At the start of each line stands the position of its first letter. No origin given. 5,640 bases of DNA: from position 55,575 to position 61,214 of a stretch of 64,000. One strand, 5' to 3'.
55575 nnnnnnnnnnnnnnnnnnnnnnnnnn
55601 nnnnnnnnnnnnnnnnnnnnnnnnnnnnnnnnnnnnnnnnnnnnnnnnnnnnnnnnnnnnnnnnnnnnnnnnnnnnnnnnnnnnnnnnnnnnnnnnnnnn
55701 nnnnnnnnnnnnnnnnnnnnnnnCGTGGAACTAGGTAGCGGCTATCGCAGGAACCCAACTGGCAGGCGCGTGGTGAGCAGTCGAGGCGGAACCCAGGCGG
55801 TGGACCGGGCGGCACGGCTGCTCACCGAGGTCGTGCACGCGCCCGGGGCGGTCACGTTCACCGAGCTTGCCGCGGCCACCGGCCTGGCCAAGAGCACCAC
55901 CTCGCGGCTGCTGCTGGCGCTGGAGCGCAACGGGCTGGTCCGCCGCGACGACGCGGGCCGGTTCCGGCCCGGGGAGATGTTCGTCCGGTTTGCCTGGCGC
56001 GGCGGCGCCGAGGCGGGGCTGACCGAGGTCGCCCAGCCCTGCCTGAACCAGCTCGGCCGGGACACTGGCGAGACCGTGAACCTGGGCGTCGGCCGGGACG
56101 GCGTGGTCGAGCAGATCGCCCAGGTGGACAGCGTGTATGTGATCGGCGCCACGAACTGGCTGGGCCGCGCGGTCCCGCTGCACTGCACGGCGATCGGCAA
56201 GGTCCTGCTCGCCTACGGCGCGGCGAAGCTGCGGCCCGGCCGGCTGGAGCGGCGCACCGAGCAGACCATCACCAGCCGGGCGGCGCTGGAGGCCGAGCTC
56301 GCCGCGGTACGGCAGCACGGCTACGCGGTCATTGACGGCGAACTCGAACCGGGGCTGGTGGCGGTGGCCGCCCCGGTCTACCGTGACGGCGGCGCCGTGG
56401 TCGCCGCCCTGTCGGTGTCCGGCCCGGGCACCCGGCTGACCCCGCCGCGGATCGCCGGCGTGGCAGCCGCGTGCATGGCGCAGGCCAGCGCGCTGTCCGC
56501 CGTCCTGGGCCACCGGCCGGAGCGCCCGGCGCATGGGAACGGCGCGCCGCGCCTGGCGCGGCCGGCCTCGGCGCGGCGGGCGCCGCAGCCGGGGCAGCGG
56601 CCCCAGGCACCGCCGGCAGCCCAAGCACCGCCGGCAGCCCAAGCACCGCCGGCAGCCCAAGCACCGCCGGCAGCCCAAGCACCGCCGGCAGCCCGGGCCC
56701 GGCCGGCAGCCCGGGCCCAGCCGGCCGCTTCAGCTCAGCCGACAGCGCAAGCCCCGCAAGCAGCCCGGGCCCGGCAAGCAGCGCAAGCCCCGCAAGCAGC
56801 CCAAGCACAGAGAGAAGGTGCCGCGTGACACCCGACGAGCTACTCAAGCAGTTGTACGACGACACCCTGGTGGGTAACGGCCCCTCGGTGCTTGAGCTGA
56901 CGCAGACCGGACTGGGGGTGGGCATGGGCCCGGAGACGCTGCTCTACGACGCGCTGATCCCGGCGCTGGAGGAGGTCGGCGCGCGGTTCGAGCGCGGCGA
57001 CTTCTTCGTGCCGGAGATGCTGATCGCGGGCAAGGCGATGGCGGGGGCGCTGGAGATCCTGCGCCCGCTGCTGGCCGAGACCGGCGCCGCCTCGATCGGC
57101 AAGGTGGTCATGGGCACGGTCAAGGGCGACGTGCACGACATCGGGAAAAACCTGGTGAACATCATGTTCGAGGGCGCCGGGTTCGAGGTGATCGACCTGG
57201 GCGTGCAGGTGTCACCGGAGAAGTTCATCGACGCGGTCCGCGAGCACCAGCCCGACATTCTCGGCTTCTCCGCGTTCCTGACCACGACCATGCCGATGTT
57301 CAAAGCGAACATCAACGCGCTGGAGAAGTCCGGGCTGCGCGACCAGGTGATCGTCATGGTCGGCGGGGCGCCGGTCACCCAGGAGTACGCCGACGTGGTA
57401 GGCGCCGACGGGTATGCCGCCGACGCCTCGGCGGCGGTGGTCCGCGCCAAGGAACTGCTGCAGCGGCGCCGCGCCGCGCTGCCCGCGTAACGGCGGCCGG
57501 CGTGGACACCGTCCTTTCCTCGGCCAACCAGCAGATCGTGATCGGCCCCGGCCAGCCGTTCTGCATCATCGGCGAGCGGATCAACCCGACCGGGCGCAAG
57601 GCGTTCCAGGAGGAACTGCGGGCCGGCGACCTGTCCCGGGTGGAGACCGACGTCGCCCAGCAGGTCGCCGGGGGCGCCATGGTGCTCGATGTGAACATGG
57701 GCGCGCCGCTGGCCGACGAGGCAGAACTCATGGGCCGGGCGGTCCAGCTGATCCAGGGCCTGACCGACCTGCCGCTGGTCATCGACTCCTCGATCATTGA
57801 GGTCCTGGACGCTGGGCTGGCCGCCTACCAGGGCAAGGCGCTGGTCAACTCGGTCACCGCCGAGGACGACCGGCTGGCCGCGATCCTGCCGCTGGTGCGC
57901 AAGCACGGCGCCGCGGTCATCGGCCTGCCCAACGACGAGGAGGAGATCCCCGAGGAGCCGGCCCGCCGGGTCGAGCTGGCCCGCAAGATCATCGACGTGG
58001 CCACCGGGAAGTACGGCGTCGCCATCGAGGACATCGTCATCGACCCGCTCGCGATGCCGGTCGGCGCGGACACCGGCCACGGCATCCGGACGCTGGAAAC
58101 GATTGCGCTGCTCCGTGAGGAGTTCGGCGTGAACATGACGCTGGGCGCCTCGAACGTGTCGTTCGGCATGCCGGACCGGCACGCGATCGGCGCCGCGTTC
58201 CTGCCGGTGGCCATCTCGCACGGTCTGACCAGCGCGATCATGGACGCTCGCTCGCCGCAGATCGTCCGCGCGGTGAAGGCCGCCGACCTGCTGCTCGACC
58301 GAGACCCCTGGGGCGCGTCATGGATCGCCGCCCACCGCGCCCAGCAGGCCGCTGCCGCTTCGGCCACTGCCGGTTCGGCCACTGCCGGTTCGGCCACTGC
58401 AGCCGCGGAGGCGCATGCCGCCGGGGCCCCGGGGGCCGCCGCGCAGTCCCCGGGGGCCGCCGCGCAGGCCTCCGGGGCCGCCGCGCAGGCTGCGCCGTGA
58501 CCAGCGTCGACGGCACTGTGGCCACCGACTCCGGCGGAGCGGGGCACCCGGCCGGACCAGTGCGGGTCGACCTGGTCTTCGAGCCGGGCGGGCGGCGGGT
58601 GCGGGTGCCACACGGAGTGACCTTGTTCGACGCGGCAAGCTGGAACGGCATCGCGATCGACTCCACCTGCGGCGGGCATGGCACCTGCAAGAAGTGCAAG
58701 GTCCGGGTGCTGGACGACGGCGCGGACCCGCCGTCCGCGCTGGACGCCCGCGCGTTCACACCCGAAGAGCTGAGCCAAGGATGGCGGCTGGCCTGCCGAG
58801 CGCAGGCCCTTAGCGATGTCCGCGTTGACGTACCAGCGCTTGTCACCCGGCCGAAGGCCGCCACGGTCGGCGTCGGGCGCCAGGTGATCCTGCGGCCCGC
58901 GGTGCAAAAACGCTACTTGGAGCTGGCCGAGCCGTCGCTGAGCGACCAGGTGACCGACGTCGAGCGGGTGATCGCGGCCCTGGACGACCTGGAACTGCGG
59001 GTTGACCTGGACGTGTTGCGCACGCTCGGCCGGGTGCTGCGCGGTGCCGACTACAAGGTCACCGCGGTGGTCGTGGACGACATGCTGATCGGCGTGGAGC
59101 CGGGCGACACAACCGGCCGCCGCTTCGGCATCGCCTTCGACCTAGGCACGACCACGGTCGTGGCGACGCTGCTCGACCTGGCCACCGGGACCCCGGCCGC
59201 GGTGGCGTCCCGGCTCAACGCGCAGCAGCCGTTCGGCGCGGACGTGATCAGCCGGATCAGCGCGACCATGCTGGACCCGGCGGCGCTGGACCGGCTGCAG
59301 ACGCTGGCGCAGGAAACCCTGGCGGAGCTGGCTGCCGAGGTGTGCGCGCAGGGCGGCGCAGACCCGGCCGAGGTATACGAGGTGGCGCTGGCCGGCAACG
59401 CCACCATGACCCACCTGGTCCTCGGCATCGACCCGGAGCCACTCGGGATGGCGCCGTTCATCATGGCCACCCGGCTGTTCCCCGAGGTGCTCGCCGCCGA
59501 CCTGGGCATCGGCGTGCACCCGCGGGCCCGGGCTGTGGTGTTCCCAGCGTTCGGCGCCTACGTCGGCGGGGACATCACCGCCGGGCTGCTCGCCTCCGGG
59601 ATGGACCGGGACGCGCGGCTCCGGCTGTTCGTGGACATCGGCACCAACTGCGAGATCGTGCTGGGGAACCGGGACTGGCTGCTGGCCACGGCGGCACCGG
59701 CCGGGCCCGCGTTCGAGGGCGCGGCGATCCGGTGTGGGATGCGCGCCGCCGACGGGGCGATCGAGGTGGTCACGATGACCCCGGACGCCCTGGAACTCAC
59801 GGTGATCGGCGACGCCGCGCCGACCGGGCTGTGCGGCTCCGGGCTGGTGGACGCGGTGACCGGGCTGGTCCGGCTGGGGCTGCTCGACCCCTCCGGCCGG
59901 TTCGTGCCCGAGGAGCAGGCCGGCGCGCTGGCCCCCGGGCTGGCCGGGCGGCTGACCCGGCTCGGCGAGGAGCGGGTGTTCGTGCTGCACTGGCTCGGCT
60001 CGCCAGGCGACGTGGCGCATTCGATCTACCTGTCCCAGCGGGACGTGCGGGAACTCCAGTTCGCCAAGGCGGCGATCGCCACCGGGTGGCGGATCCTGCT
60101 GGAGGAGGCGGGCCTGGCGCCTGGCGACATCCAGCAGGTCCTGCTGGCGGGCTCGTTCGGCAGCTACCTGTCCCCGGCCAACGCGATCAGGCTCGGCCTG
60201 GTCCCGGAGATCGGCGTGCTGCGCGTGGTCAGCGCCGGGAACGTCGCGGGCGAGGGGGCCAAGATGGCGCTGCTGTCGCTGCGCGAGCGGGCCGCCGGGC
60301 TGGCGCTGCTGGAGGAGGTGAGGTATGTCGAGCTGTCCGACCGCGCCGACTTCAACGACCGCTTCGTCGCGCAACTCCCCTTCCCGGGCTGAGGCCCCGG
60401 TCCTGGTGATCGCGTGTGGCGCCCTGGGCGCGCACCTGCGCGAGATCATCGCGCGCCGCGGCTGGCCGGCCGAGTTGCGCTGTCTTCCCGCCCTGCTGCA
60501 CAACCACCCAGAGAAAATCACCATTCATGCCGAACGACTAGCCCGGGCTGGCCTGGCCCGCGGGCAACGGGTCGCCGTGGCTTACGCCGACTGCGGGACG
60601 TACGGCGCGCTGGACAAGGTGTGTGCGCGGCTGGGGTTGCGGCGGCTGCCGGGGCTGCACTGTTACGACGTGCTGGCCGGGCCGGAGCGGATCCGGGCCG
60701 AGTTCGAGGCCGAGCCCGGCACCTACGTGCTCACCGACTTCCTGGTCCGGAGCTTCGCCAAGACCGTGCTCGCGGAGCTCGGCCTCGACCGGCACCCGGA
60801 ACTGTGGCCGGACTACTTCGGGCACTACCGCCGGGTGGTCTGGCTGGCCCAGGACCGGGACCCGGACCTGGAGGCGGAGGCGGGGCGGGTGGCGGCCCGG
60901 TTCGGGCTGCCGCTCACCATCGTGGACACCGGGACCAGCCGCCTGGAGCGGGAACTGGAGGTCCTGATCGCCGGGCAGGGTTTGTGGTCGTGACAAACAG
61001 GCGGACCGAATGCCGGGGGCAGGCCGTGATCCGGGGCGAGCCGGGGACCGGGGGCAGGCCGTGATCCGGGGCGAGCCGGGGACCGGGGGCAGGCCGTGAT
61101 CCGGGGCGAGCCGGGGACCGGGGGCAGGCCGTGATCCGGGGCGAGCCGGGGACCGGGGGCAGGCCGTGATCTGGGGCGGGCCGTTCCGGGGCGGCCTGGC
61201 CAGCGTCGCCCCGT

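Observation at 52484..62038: Complete corrinoid-dependent methyl-transfer module built around a non-pyrrolysine MttB-family enzyme, with its own MTHFR and a co-transcribed amidohydrolase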

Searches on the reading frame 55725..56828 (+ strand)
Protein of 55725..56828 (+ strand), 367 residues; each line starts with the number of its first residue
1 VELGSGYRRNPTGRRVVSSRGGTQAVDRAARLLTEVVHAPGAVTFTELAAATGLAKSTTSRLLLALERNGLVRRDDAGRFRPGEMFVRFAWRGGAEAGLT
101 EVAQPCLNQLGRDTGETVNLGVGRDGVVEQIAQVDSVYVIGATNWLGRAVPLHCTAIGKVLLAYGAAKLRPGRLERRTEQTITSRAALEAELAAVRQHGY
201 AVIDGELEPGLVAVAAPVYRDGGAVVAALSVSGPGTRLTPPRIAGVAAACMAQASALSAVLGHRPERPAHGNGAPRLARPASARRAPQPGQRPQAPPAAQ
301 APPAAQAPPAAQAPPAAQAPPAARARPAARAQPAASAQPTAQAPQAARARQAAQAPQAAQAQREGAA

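Call 3: search_protein_families(library=pfam, proteins=[window:55725-56828:+])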
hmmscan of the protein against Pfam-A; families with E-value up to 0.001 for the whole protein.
window:55725-56828:+ (367 aa): 7 families
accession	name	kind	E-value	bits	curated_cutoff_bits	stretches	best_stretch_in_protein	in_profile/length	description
PF01614.24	IclR_C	-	6.5e-39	133.7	24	1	98-258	8-173/174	Bacterial transcriptional regulator IclR C-terminal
PF09339.16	HTH_IclR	-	1.8e-13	50.4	22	1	25-76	1-52/52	IclR helix-turn-helix domain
PF12802.13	MarR_2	-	2.4e-08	34.4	27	1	29-77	7-56/61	MarR family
PF01047.28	MarR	-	2.2e-05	24.7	24.6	1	40-74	15-49/59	MarR family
PF13412.12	HTH_24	-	0.00027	20.9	21.9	1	41-73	17-48/48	Winged helix-turn-helix DNA-binding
PF13545.12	HTH_Crp_2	-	0.00051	20.4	27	1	28-74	2-55/70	Crp-like helix-turn-helix domain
PF12840.13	HTH_20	-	0.00088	19.6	27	0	30-73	7-49/51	Helix-turn-helix domain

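Call 28: search_protein_families(library=ncbifam, proteins=[window:55773-56828:+], max_evalue=0.00001)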
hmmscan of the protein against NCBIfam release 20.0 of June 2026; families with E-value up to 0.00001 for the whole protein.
window:55773-56828:+ (351 aa): 8 families
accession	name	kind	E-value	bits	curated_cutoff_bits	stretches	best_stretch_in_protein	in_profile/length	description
NF045644.1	TransRegBhcR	equivalog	3.8e-46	157.5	350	1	4-246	19-266/267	HTH-type transcriptional regulator BhcR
TIGR02431.1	pcaR_pcaU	subfamily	1.6e-40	139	284.75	1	13-232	11-234/248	beta-ketoadipate pathway transcriptional regulators, PcaR/PcaU/PobR family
NF011671.1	PRK15090.1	equivalog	1.9e-29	102.6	275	1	25-248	27-256/256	DNA-binding transcriptional regulator KdgR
NF008601.2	PRK11569.1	equivalog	1.1e-28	100.2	380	1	4-242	23-269/276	glyoxylate bypass operon transcriptional repressor IclR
NF007548.0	PRK10163.1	equivalog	2.2e-20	72.9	406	1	4-249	18-269/271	HTH-type transcriptional repressor AllR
NF007342.0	PRK09834.1-4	equivalog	2.4e-08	33.3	251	1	5-215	9-225/263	DNA-binding transcriptional regulator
NF007341.0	PRK09834.1-3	equivalog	1.3e-07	31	269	1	23-215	24-227/274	DNA-binding transcriptional regulator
NF007339.0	PRK09834.1-1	equivalog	1.4e-07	31.1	299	1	6-215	19-235/271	DNA-binding transcriptional regulator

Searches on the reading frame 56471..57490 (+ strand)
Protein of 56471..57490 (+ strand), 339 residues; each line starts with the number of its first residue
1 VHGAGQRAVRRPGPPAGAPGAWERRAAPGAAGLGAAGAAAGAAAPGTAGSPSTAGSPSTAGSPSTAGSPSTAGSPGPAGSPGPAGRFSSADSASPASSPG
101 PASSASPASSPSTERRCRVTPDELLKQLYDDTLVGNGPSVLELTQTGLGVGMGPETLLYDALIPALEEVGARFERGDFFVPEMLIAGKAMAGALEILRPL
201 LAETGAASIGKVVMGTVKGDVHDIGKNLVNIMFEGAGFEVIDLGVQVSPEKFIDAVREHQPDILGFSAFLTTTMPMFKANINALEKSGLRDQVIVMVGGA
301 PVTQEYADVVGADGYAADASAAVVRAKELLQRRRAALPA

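Call 3: search_protein_families(library=pfam, proteins=[window:56471-57490:+])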
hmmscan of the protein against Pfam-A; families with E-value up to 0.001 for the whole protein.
window:56471-57490:+ (339 aa): 2 families
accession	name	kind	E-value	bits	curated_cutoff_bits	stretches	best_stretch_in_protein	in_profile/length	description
PF02310.24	B12-binding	-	1.5e-30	106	32.1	1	210-323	1-120/121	B12 binding domain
PF02607.22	B12-binding_2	-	9.5e-14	51.8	23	1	125-197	2-73/74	B12 binding domain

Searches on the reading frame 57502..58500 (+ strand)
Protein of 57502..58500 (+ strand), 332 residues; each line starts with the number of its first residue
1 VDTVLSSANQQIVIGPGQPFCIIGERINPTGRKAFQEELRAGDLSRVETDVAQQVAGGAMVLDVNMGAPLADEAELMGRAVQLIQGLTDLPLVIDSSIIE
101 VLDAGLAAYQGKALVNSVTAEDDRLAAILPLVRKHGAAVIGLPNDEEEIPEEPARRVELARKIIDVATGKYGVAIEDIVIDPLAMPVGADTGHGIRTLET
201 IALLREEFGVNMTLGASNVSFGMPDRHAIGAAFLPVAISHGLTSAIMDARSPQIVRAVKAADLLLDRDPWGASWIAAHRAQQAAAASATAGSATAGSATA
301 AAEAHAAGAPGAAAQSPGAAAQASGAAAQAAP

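Call 3: search_protein_families(library=pfam, proteins=[window:57502-58500:+])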
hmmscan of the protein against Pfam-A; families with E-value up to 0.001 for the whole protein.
window:57502-58500:+ (332 aa): 2 families
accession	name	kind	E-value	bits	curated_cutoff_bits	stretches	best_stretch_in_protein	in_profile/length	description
PF00809.28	Pterin_bind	-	2.2e-29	103.3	25.5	1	24-246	1-242/244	Pterin binding enzyme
PF03599.22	CdhD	-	6.8e-05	22.2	24.8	1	71-201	79-195/387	CO dehydrogenase/acetyl-CoA synthase delta subunit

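Call 28: search_protein_families(library=ncbifam, proteins=[window:57502-58500:+], max_evalue=0.00001)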
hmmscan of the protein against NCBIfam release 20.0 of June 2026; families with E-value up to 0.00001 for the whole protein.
window:57502-58500:+ (332 aa): 4 families
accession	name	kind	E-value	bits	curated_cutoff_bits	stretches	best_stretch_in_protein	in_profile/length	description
NF005719.0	PRK07535.1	domain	5e-87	291.4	259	1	20-285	1-265/268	methyltetrahydrofolate:corrinoid/iron-sulfur protein methyltransferase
TIGR02082.1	metH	equivalog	6e-45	153.3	1010.85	1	4-257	327-594/1182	methionine synthase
NF007024.0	PRK09490.1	equivalog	6.6e-35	120.2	1497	1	9-254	349-608/1234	methionine synthase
NF040758.1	CODH_ACS_meth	exception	5.1e-34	117.8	370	1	20-270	4-254/261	carbon monoxide dehydrogenase/acetyl-CoA synthase methytransferase subunit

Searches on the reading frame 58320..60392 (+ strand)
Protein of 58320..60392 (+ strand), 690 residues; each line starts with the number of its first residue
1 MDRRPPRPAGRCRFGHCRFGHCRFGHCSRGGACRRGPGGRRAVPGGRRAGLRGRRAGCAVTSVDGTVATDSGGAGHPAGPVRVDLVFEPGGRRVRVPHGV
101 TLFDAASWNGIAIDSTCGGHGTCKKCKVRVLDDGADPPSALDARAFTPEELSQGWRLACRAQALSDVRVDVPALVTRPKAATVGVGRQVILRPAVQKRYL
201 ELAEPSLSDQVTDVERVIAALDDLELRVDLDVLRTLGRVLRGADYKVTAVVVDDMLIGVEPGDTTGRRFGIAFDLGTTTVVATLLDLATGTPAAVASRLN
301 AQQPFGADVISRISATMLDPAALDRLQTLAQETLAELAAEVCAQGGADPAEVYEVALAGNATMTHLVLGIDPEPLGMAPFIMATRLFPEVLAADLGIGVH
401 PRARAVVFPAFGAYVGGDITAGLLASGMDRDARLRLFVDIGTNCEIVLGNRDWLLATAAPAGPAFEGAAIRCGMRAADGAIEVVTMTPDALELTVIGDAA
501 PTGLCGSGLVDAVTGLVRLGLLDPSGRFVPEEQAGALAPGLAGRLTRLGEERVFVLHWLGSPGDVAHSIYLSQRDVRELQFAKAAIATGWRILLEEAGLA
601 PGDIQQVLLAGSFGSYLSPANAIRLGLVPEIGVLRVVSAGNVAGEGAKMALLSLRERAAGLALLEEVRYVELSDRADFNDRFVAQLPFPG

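Call 3: search_protein_families(library=pfam, proteins=[window:58320-60392:+])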
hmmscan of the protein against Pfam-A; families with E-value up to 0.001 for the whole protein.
window:58320-60392:+ (690 aa): 4 families
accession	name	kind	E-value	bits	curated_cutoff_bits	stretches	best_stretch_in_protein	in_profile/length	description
PF14574.11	RACo_C_ter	-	1.5e-73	247.6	27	1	435-689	3-250/261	C-terminal domain of RACo the ASKHA domain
PF17651.6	Raco_middle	-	9.4e-55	185.1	26.8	1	269-430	1-162/163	RACo middle region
PF17650.6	RACo_linker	-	1e-22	80.2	26.2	1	187-265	4-85/86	RACo linker region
PF00111.32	Fer2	-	3.3e-09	37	21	1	90-163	6-76/77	2Fe-2S iron-sulfur cluster binding domain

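Call 28: search_protein_families(library=ncbifam, proteins=[window:58497-60392:+], max_evalue=0.00001)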
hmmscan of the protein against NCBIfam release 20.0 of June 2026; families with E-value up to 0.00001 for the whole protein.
window:58497-60392:+ (631 aa): 7 families
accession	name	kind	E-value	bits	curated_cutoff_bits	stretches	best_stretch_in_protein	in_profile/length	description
NF040756.1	corr_regen_AcsV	exception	2.6e-128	429.2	800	2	133-626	125-620/632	corrinoid activation/regeneration protein AcsV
TIGR04270.1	Rama_corrin_act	subfamily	1.3e-27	96.3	500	1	211-590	2-375/534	methylamine methyltransferase corrinoid protein reductive activase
TIGR01941.1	nqrF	equivalog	4.3e-14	52.2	295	1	31-114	40-122/405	NADH:ubiquinone reductase (Na(+)-transporting) subunit F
NF004317.0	PRK05713.1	equivalog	1.4e-09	37.6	338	1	31-112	7-84/312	iron-sulfur-binding ferredoxin reductase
NF007964.0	PRK10684.1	equivalog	2.9e-06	26.5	383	1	32-110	258-332/333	NADH oxidoreductase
NF040810.1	BenC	equivalog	4.7e-06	26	430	1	23-124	2-103/333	benzoate 1,2-dioxygenase electron transfer component BenC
NF058606.1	GlBtMonoRdsGbcB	equivalog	5.3e-06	25.6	500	0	26-111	280-361/362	glycine betaine monooxygenase reductase subunit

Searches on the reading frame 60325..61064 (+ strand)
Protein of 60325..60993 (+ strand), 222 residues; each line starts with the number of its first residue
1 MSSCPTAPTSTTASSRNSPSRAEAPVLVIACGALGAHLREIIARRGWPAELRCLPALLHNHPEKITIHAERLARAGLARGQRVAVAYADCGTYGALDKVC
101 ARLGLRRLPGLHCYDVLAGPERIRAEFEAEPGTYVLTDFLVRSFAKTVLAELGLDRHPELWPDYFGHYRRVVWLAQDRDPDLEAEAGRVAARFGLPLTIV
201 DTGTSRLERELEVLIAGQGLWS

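Call 3: search_protein_families(library=pfam, proteins=[window:60414-61064:+])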
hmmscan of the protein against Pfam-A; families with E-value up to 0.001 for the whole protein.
window:60414-61064:+ (216 aa): 0 families

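Call 4: search_protein_families(library=pfam, proteins=[window:60325-60993:+, window:60414-61064:+], max_evalue=1)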
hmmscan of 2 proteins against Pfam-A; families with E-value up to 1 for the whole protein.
window:60325-60993:+ (222 aa): 3 families
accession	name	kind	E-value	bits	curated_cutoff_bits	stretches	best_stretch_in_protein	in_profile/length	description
PF07796.16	DUF1638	-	2e-20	73.7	27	1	53-209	1-159/161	Protein of unknown function (DUF1638)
PF18834.6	LPD22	-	0.0019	18.8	28.6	1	176-210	10-44/97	Large polyvalent protein associated domain 22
PF18274.6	V_ATPase_prox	-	0.1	13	27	0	70-89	10-29/52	Vacuolar ATPase Subunit I N-terminal proximal lobe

window:60414-61064:+ (216 aa): 0 families

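Call 28: search_protein_families(library=ncbifam, proteins=[window:60325-60993:+], max_evalue=0.00001)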
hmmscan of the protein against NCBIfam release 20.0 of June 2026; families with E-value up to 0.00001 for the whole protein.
window:60325-60993:+ (222 aa): 0 families
